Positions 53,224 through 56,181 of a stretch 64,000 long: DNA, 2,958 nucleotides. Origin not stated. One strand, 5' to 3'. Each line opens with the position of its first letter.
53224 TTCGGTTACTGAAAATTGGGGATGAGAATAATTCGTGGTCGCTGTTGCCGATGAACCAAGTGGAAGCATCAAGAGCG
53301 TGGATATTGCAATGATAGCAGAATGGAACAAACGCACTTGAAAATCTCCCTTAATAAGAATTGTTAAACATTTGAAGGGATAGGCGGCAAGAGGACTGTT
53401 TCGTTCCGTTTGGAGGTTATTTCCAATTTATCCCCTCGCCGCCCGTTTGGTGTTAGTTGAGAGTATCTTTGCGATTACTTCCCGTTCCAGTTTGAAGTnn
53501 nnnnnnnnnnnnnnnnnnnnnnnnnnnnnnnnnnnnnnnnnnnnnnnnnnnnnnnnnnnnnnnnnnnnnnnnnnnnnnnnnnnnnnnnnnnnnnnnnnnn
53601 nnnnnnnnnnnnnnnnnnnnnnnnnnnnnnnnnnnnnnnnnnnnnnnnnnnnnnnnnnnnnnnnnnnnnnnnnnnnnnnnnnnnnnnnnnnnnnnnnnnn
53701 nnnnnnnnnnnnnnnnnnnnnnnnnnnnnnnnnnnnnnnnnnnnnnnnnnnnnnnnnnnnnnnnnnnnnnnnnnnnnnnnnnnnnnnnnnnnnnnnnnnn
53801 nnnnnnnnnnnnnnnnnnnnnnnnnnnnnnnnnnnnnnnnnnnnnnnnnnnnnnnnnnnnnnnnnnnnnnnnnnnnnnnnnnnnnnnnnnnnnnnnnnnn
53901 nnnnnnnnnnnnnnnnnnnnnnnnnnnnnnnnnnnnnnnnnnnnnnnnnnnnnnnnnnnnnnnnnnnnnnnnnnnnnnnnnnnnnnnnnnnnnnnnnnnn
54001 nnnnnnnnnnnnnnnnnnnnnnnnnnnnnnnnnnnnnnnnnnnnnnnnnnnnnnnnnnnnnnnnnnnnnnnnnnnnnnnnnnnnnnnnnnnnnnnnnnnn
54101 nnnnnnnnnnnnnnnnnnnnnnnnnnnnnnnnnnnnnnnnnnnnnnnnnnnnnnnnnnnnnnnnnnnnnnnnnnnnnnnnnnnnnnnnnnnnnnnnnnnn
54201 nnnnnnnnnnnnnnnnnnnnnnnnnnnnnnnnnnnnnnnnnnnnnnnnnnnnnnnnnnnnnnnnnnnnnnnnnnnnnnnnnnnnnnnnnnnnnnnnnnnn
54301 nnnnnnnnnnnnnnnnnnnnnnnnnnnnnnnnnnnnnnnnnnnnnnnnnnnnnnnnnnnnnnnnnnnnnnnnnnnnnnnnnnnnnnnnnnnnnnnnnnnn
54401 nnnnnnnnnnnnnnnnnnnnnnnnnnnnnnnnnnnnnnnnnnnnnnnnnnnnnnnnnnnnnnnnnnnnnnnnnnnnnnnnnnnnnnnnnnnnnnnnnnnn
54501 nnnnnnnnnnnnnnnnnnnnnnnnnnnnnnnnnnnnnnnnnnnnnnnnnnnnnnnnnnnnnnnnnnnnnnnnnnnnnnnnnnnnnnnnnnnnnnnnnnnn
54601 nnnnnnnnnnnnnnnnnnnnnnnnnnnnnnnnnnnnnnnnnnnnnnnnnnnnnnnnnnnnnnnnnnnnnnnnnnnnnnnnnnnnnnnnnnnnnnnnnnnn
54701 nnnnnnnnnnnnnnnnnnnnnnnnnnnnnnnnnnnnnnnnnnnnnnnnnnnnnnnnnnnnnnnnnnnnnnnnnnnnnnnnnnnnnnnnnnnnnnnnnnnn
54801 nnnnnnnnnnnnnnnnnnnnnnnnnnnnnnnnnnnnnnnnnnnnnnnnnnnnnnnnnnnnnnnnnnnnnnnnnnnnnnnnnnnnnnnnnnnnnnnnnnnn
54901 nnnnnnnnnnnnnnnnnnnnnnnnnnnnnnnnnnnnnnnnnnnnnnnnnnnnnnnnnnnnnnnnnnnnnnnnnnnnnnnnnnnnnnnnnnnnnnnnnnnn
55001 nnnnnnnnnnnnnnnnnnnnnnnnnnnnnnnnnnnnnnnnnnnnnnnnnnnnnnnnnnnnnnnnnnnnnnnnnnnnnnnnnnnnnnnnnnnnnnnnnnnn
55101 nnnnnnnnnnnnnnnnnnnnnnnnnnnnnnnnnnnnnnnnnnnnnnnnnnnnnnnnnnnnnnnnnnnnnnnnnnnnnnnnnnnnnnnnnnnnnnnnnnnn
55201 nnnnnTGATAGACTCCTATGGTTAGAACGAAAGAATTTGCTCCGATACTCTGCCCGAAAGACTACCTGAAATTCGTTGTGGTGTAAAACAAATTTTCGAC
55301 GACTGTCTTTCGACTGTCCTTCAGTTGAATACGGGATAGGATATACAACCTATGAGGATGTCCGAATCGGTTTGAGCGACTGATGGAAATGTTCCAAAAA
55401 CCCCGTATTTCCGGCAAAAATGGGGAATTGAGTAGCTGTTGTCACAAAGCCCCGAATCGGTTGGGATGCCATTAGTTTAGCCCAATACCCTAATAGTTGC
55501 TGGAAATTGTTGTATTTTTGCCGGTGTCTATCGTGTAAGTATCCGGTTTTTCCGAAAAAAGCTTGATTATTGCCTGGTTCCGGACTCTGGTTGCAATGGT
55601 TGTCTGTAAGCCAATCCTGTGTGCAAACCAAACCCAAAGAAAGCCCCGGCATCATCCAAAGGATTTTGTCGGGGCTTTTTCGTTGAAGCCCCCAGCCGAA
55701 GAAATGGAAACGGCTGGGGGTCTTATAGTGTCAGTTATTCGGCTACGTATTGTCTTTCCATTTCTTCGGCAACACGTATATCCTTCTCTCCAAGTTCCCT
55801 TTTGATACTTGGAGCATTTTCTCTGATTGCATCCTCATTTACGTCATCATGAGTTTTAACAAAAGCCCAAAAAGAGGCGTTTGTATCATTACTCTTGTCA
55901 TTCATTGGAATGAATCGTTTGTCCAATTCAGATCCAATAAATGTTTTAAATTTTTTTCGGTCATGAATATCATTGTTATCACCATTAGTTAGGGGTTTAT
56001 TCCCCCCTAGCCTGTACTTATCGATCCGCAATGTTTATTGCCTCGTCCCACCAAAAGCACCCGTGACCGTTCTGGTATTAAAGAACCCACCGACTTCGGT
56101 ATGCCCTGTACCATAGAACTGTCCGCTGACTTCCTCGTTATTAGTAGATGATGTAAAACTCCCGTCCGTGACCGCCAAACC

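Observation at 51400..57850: tRNA-Thr to tRNA-Pro island encoding paralogous barrel-plus-Calx-beta surface proteins and a TbpB-like lipoprotein: candidate uncharacterised surface-display/adhesion module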

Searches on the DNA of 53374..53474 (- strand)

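Call 89: build_rna_model(alignment_id=A6)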
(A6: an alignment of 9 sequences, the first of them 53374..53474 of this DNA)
Model R1 built from alignment A6 (9 sequences, 112 columns); structure: RNAalifold consensus.
model positions 99; base pairs 15; branch points 1; effective number of sequences 1.47; information 0.589 bits per position. Calibrated on 0.2 Mb of random sequence (short: E-values are rough).
structure used (alignment columns):
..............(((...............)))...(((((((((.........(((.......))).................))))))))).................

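Call 90: search_with_rna_model(model_id=R1, sources=[window, L001, L002, L003, L004, L005, L006, L007, L008, L009, L010, L011, L012, L013, L014, L015, L016, L017, L018, L019, L020, L021, L022, L023, L024, L025, L026, L027, L028], max_evalue=0.01)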
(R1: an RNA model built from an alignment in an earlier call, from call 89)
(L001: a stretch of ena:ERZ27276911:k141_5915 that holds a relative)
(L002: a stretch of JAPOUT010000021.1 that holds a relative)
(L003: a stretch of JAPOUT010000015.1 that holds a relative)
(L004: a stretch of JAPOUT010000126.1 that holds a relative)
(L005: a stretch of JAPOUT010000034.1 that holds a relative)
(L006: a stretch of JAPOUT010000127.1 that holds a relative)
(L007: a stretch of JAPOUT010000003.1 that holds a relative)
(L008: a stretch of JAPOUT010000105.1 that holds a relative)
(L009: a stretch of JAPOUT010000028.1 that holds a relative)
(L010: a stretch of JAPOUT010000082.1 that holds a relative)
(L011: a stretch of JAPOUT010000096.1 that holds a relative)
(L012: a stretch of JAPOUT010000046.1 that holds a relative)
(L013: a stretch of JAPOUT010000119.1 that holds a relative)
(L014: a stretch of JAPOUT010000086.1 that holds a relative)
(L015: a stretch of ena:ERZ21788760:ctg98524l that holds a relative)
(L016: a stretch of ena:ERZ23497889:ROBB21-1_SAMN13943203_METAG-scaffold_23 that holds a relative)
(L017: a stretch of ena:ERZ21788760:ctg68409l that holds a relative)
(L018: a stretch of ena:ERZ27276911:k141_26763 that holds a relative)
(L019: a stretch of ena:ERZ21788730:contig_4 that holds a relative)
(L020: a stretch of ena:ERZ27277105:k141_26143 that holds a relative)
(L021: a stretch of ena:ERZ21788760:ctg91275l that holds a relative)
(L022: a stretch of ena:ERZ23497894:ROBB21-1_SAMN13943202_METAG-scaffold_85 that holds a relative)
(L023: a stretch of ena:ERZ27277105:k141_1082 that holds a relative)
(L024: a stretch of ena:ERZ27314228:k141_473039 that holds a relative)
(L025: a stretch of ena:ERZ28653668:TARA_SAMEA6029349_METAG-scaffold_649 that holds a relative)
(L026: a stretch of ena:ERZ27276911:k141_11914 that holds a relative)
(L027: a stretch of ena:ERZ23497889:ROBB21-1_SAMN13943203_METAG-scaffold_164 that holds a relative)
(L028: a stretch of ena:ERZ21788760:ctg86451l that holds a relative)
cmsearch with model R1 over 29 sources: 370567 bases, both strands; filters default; matches with E-value up to 0.01: 16.
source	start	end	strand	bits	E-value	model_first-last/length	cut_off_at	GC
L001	12179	12279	+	104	1.6e-23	1-99/99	no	0.5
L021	14303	14404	+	103.6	2.1e-23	1-99/99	no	0.5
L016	2599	2699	+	100.4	1.3e-22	1-99/99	no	0.42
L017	1582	1682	+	100.4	1.3e-22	1-99/99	no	0.42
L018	1966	2066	+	100.4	1.3e-22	1-99/99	no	0.42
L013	1721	1821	+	98.3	4.4e-22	1-99/99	no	0.49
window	53374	53474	-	98.1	5.1e-22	1-99/99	no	0.5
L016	3682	3783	+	97.6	6.9e-22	1-99/99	no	0.5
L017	2665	2766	+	97.6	6.9e-22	1-99/99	no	0.5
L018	3049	3150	+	97.6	6.9e-22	1-99/99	no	0.5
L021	6716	6818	+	93.7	6.4e-21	1-99/99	no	0.49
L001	16662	16757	+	88.8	1.2e-19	1-99/99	no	0.51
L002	2009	2109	+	86.5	4.4e-19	1-99/99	no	0.47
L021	9486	9585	+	81.3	9.2e-18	1-99/99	no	0.45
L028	9902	10001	-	34.7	5.8e-06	1-99/99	no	0.46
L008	2848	2945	+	33.7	1e-05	1-99/99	no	0.55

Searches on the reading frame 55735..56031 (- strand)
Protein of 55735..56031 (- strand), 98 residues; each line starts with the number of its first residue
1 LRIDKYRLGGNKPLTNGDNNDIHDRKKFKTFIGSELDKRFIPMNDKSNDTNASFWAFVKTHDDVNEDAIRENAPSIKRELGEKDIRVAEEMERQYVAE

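Call 5: search_protein_families(library=pfam, proteins=[window:55735-56031:-], max_evalue=0.1)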
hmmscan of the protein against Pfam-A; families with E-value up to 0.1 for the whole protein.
window:55735-56031:- (98 aa): 0 families

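Call 7: search_protein_families(library=ncbifam, proteins=[window:55735-56031:-], max_evalue=0.1)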
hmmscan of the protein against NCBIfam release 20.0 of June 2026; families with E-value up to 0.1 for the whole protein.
window:55735-56031:- (98 aa): 0 families
